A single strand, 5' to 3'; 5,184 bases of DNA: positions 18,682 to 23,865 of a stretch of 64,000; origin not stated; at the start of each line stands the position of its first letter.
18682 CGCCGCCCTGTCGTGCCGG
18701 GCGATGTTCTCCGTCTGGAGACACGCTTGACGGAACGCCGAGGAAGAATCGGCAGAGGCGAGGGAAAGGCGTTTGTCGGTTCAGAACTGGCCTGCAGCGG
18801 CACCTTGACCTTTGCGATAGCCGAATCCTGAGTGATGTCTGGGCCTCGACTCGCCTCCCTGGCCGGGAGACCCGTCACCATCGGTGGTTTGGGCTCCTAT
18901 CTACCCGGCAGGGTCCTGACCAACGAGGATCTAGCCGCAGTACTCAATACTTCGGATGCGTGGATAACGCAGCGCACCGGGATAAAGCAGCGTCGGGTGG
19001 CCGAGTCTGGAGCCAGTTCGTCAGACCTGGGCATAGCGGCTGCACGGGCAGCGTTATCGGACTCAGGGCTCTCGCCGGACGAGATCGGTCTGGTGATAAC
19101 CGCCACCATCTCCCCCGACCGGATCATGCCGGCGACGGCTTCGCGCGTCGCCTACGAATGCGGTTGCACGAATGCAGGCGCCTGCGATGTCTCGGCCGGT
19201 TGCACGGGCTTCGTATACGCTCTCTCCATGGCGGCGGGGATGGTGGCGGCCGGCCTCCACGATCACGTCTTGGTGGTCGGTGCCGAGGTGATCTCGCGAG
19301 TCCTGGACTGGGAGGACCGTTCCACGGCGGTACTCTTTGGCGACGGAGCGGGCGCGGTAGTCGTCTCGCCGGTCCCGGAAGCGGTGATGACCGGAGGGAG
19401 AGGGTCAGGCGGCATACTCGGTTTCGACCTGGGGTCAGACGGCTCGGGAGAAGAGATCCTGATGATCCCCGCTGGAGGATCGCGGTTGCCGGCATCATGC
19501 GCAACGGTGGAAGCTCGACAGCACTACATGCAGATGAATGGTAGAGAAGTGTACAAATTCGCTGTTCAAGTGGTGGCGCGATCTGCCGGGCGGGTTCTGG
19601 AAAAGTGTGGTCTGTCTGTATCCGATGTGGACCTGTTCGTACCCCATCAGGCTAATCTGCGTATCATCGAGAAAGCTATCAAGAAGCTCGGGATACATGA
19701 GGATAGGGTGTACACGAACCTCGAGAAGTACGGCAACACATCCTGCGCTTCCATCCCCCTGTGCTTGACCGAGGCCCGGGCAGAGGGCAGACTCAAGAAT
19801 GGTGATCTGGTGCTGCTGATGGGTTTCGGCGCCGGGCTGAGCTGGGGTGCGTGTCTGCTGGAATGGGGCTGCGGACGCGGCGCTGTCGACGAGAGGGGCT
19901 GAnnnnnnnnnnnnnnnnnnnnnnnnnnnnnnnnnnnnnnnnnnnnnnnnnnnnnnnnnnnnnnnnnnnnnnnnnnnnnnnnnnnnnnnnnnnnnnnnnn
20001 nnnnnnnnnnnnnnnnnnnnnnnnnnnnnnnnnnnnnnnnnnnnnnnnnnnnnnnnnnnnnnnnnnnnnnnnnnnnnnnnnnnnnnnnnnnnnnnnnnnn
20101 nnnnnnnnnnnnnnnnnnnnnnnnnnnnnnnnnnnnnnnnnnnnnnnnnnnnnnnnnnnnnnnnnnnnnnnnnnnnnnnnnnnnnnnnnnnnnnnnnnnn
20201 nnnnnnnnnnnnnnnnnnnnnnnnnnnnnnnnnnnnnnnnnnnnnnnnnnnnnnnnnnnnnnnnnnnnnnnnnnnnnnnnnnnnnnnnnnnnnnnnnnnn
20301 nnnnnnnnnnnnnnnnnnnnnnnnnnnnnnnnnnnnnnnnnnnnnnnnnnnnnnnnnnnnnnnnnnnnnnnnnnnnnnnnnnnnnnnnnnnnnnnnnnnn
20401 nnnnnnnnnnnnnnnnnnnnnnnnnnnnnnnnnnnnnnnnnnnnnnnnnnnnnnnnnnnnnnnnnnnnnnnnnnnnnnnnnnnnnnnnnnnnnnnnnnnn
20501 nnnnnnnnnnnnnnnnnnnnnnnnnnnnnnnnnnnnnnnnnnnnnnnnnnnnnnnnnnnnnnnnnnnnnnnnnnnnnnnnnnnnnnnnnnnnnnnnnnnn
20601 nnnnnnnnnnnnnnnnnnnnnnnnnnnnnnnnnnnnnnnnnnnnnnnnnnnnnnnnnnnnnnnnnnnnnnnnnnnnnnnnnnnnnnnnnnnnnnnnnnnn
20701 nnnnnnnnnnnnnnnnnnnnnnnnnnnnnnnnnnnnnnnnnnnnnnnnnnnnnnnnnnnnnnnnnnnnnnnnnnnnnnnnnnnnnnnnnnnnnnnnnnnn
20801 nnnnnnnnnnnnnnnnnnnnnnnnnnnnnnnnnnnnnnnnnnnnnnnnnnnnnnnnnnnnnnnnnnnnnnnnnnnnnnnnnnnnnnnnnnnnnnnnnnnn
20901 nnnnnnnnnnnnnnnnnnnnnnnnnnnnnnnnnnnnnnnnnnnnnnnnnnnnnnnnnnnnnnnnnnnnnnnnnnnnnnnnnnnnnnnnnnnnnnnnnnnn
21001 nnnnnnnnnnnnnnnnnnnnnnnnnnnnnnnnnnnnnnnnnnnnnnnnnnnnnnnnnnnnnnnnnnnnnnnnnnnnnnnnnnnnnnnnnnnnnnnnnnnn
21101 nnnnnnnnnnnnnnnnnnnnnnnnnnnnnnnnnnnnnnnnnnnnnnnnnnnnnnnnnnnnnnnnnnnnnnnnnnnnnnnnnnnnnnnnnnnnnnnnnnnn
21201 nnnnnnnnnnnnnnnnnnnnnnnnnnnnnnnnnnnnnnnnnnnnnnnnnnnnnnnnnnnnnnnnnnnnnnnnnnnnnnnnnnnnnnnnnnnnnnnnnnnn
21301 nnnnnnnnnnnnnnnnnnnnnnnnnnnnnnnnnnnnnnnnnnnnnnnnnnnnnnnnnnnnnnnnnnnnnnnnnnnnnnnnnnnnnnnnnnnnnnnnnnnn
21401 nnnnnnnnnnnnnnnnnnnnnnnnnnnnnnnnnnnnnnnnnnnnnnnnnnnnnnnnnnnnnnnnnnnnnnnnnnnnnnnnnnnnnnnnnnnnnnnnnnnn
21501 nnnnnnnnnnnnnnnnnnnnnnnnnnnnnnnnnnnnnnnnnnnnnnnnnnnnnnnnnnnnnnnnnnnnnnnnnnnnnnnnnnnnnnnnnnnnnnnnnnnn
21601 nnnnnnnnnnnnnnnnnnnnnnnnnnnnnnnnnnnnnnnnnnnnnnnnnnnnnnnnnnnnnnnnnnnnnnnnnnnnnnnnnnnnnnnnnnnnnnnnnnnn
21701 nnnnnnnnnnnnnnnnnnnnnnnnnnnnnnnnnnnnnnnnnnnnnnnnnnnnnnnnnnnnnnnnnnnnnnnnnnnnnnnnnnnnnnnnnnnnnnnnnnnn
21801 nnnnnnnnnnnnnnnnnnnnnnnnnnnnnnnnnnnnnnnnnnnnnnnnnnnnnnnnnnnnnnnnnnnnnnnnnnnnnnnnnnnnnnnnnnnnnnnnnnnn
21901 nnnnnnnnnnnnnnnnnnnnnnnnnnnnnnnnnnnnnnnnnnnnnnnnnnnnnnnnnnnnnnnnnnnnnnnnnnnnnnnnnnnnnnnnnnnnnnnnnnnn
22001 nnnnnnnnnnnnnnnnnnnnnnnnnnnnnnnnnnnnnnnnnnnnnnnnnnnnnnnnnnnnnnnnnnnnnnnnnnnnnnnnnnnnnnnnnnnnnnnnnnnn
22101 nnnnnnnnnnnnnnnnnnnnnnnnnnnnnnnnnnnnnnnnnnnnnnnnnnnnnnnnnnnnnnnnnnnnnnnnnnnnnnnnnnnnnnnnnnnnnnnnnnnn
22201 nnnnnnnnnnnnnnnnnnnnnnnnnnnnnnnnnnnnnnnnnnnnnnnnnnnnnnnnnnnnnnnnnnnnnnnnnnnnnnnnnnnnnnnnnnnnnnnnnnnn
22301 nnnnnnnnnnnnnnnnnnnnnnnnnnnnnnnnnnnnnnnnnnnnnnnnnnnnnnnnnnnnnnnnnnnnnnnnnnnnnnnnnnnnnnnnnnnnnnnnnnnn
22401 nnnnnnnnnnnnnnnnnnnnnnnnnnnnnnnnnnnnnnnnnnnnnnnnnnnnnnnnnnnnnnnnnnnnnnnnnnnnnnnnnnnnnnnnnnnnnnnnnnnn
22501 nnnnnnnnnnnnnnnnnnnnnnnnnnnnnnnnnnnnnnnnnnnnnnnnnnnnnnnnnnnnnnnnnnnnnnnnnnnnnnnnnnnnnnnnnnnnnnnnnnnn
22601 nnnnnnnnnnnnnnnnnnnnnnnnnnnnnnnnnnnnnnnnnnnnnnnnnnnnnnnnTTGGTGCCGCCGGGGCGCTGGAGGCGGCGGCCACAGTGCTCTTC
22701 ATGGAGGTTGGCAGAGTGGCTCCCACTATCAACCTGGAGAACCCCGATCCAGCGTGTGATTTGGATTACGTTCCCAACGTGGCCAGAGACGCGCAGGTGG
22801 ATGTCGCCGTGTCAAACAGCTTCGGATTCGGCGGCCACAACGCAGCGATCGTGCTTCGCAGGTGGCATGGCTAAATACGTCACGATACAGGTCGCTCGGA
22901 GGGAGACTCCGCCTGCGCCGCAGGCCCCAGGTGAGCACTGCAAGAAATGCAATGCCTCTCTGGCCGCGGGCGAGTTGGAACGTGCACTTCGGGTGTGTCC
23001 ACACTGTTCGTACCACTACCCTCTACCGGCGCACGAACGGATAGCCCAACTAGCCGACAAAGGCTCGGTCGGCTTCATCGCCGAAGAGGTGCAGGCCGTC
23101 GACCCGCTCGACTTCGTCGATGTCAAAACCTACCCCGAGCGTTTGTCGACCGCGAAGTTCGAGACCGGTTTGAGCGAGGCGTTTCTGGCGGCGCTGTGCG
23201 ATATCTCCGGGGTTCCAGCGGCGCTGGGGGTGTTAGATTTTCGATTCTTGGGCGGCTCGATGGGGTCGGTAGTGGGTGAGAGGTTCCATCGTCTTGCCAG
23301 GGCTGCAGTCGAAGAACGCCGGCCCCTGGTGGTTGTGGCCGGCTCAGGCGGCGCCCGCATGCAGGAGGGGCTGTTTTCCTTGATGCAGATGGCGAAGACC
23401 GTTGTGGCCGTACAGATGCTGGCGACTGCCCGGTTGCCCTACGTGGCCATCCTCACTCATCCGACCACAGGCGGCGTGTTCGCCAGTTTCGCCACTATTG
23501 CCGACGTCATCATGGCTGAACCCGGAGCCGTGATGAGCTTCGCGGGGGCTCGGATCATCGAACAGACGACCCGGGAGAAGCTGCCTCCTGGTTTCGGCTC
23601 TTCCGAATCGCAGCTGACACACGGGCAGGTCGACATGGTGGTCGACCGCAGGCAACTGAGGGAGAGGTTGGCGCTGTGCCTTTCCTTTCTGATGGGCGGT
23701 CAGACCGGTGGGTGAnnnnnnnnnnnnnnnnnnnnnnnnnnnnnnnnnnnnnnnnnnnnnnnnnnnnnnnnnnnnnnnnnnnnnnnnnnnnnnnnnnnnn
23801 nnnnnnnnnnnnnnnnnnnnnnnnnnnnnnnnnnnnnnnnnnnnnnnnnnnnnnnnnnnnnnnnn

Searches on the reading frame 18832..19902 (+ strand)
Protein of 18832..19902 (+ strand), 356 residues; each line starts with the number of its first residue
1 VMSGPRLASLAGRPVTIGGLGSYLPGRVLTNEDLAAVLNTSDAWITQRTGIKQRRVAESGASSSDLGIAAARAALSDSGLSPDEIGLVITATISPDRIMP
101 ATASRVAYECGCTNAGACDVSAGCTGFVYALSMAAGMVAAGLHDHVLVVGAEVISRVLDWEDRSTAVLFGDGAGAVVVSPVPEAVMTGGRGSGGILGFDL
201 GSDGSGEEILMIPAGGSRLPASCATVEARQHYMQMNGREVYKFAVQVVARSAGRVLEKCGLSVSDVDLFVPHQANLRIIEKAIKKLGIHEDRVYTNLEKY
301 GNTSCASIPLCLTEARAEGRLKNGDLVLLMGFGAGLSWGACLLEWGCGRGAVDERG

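Call 19: search_protein_families(library=pfam, proteins=[window:18832-19902:+], max_evalue=0.0001)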
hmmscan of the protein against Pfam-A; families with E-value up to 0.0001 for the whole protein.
window:18832-19902:+ (356 aa): 3 families
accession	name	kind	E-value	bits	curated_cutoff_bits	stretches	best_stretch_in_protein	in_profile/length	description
PF08541.16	ACP_syn_III_C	-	1.2e-38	131.6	26.6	1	256-345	1-90/90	3-Oxoacyl-[acyl-carrier-protein (ACP)] synthase III C terminal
PF08545.16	ACP_syn_III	-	7.3e-28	96.7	24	1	119-204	2-80/80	3-Oxoacyl-[acyl-carrier-protein (ACP)] synthase III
PF00108.29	Thiolase_N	-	6.5e-08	32.7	26.4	1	47-158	7-119/260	Thiolase, N-terminal domain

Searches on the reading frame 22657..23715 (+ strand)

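Call 19: search_protein_families(library=pfam, proteins=[window:22657-23715:+], max_evalue=0.0001)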
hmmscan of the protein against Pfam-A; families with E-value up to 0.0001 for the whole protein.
window:22657-23715:+ (352 aa): 1 family
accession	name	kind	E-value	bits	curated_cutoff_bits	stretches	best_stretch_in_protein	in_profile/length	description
PF01039.27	Carboxyl_trans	-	4.4e-16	59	22.3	1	171-308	42-180/493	Carboxyl transferase domain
